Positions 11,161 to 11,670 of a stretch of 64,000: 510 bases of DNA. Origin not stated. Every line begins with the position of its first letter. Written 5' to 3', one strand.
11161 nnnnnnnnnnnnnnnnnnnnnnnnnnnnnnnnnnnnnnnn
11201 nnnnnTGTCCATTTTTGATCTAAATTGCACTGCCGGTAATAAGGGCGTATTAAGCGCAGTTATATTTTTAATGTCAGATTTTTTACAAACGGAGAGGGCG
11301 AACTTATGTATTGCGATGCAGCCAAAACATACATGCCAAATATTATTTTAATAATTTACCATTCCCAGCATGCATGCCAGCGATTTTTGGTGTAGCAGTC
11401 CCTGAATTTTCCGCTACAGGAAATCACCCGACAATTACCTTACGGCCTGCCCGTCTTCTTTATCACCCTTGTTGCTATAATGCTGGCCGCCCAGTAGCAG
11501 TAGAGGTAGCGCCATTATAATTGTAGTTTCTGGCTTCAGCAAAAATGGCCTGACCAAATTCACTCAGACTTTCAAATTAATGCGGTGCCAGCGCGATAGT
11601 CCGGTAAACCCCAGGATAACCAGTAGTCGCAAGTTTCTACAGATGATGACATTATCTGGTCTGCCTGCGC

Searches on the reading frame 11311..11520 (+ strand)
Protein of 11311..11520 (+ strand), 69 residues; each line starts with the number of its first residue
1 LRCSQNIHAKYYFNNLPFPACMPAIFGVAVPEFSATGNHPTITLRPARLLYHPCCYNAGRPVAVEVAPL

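Call 69: search_protein_families(library=pfam, proteins=[window:11311-11520:+], max_evalue=0.1)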
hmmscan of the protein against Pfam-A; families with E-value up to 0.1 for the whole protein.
window:11311-11520:+ (69 aa): 1 family
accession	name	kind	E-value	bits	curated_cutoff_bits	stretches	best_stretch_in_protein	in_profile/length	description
PF10445.14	DUF2456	-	0.021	15.3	25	1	5-30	57-82/95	Protein of unknown function (DUF2456)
